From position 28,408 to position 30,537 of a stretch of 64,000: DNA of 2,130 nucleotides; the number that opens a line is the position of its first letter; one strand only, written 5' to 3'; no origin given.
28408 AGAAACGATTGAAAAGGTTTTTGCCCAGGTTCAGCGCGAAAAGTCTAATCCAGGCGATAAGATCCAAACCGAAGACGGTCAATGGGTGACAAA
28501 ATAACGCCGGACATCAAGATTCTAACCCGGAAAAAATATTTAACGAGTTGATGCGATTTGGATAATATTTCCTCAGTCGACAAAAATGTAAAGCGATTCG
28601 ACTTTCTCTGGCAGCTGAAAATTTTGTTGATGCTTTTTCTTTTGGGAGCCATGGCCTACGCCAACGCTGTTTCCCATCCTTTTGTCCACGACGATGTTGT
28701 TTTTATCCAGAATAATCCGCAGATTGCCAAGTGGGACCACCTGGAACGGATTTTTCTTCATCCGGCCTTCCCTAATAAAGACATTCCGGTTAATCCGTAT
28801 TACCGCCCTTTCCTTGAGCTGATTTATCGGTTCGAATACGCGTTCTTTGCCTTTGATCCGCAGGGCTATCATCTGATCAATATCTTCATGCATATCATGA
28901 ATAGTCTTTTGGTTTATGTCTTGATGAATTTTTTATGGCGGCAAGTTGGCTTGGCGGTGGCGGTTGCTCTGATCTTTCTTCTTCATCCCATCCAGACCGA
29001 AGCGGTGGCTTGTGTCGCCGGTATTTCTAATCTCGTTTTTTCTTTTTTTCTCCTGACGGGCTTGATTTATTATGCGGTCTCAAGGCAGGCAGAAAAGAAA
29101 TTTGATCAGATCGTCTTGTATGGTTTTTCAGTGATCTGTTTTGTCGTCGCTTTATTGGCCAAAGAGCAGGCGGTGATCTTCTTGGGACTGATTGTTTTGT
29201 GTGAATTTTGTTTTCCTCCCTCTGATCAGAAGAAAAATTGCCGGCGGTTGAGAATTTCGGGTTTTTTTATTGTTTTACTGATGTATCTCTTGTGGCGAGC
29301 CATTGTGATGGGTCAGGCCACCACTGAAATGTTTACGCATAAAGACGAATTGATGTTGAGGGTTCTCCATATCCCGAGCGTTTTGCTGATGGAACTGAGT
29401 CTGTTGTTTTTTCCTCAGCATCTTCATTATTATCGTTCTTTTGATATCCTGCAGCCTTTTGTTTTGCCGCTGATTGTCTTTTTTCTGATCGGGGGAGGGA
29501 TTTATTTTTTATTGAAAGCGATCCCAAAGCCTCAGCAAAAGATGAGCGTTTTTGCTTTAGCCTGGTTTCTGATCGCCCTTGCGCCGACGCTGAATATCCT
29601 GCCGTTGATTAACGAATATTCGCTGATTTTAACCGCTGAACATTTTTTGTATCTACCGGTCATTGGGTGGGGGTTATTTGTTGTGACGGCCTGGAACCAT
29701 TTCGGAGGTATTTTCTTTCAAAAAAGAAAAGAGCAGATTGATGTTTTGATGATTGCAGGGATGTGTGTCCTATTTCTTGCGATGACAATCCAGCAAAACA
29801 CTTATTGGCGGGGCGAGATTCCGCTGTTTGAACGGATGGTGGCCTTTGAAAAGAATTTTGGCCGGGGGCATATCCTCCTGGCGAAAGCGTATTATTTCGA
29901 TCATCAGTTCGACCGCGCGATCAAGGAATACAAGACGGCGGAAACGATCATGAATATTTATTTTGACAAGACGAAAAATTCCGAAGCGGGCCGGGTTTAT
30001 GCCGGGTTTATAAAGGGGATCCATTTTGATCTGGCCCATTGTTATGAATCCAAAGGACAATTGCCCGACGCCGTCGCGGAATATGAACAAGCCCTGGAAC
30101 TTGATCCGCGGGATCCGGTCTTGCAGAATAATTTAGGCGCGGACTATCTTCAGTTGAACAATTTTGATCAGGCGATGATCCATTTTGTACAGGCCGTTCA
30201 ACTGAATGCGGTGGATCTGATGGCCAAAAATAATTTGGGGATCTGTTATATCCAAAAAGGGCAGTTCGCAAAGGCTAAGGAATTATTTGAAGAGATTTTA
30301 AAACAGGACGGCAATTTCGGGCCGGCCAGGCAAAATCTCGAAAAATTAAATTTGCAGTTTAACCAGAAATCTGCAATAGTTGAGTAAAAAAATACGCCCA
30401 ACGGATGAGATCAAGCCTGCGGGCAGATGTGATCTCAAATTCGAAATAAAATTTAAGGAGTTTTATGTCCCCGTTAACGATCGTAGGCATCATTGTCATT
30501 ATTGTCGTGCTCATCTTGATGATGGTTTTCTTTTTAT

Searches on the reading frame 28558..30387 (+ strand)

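Call 28: search_protein_families(library=pfam, proteins=[window:28558-30387:+], max_evalue=0.00001)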
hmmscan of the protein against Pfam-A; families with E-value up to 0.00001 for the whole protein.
window:28558-30387:+ (609 aa): 11 families
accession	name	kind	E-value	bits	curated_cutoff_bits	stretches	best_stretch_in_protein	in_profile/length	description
PF07719.23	TPR_2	-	1.1e-23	81.7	27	1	488-519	3-34/34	Tetratricopeptide repeat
PF00515.34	TPR_1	-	1.5e-20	72.5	27.8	0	489-519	4-34/34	Tetratricopeptide repeat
PF13181.12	TPR_8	-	1.2e-14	53.6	25.7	0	489-518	4-33/34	Tetratricopeptide repeat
PF14559.12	TPR_19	-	1.4e-14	54.6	25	1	531-594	2-64/68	Tetratricopeptide repeat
PF13424.12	TPR_12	-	1.2e-12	48.2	30.1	0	491-549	8-74/77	Tetratricopeptide repeat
PF13428.12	TPR_14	-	1.1e-11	44.7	23.5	0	489-527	4-42/44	Tetratricopeptide repeat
PF13414.12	TPR_11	-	1.5e-11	44.2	26.8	1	498-532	6-40/42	TPR repeat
PF13431.12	TPR_17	-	7.7e-11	41.8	24.4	0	509-539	2-32/34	Tetratricopeptide repeat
PF13432.12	TPR_16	-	1.6e-10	41.7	32.7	0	526-584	3-61/65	Tetratricopeptide repeat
PF13176.12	TPR_7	-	1.7e-07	31.2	27.9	0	492-520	5-35/36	Tetratricopeptide repeat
PF13374.12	TPR_10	-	1e-06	29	27.5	0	523-549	5-31/42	Tetratricopeptide repeat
